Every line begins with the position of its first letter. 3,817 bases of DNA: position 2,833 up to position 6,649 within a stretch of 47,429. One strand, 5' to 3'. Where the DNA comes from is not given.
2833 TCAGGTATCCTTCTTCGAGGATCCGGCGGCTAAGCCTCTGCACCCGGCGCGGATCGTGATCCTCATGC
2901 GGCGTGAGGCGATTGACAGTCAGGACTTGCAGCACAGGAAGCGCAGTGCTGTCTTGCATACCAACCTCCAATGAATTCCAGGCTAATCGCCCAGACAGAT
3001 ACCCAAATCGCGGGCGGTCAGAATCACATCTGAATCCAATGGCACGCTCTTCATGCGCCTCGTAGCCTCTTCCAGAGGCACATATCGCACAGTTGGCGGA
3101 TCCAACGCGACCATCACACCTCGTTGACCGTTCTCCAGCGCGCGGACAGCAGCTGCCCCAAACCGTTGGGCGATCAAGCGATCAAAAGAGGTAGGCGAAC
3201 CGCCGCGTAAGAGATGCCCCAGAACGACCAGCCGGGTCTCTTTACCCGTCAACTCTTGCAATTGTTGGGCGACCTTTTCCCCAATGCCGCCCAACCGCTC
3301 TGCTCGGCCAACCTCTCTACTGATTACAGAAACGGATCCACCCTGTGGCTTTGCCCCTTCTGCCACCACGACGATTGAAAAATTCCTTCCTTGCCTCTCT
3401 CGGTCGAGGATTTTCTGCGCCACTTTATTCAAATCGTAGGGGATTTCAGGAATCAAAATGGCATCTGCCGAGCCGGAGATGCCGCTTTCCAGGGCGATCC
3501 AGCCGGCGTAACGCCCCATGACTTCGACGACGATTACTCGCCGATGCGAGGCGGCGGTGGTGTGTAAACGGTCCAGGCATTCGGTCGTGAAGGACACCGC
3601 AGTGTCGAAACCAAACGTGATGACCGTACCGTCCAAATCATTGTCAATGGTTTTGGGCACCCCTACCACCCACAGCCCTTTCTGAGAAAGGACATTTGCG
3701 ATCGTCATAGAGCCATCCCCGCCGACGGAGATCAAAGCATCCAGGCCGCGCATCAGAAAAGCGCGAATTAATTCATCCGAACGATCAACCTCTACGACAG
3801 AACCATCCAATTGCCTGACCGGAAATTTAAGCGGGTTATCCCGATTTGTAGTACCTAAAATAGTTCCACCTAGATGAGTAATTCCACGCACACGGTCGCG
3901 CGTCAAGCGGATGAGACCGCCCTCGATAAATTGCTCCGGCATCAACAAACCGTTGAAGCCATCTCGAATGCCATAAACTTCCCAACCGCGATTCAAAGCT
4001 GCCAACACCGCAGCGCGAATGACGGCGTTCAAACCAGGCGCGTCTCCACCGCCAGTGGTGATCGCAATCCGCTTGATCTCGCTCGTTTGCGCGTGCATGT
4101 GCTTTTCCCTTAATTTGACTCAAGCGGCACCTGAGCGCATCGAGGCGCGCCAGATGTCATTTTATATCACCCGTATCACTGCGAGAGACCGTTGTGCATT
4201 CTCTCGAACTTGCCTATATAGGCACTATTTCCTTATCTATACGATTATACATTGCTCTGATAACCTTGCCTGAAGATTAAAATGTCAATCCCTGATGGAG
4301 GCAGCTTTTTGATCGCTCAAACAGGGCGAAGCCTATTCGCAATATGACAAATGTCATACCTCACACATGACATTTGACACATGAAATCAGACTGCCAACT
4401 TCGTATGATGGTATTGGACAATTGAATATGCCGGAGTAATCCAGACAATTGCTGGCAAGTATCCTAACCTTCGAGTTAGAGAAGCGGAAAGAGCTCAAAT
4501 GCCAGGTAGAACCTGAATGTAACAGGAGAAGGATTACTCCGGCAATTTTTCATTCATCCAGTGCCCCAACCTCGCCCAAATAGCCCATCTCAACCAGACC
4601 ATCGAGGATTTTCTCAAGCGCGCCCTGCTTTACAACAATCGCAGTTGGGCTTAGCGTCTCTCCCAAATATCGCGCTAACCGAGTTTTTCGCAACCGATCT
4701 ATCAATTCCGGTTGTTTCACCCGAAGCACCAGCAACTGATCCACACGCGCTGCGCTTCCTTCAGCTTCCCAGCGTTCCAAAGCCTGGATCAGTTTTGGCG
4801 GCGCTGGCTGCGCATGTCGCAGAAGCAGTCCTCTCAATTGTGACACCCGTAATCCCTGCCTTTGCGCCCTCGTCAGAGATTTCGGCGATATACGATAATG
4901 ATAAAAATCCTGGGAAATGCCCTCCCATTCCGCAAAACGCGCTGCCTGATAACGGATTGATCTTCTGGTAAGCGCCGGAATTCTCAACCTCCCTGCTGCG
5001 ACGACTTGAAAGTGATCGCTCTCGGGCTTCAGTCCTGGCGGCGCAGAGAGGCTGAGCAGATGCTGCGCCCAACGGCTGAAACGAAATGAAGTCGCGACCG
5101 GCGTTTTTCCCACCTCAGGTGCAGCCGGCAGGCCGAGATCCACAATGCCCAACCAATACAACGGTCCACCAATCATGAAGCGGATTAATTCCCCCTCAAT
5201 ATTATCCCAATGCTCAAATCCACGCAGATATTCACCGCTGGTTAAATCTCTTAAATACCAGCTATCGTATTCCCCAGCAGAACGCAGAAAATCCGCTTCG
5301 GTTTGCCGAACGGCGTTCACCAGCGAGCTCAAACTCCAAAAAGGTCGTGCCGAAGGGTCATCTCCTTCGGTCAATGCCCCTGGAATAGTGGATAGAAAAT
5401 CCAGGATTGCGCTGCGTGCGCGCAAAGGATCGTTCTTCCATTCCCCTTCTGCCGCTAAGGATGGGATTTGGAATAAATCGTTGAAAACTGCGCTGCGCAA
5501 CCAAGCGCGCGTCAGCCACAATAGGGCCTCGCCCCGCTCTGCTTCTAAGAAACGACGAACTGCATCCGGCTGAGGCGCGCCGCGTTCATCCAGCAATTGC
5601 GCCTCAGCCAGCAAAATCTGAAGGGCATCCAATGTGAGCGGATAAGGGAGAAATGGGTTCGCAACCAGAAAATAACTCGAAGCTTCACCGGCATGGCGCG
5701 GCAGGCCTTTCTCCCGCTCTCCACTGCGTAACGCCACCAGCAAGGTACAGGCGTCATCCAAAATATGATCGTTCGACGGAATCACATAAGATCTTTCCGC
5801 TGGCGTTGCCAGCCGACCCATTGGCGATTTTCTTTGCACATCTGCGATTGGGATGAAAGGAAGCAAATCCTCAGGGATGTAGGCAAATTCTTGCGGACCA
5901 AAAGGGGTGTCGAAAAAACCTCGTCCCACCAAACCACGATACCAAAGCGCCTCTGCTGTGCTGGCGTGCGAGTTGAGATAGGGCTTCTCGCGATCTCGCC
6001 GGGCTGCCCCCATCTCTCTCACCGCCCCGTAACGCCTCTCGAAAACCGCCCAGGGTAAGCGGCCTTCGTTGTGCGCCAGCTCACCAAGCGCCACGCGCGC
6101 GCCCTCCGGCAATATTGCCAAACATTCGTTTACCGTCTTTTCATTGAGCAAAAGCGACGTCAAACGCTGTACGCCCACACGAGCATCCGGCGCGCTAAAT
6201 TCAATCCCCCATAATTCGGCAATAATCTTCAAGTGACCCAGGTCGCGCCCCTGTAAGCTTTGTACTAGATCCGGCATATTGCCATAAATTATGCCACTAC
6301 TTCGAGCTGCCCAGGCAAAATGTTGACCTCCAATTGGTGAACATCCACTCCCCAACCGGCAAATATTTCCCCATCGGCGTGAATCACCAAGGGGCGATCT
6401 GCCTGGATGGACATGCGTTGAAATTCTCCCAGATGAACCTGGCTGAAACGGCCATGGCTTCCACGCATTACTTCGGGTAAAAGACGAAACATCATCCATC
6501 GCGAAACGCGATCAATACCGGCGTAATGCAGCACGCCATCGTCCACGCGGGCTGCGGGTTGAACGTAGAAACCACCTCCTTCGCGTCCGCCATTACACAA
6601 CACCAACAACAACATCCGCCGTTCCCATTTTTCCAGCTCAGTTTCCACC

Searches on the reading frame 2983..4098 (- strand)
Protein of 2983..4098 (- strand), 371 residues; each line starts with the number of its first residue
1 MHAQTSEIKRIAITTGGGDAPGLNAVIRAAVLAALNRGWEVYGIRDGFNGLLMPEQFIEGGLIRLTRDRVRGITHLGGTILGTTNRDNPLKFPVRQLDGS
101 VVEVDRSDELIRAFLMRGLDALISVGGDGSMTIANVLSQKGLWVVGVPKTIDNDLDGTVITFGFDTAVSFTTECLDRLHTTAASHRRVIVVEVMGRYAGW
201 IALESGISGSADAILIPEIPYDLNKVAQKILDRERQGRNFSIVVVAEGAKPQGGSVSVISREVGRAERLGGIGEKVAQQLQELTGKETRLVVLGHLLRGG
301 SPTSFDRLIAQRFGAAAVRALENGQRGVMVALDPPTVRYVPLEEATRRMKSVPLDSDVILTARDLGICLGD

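Call 91: search_protein_families(library=pfam, proteins=[window:2983-4098:-], max_evalue=0.0001)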
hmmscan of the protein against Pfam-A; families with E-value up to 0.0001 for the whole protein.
window:2983-4098:- (371 aa): 1 family
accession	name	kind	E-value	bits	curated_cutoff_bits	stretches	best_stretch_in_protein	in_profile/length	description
PF00365.25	PFK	-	1.2e-101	340.2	30.9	1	10-321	1-277/277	Phosphofructokinase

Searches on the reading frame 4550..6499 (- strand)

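Call 91: search_protein_families(library=pfam, proteins=[window:4550-6499:-], max_evalue=0.0001)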
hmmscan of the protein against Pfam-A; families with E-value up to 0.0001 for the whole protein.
window:4550-6499:- (649 aa): 1 family
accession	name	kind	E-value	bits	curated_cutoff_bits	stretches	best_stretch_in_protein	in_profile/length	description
PF13625.11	Helicase_C_3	-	3.5e-09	37.2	34.2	1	507-610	11-117/125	Helicase conserved C-terminal domain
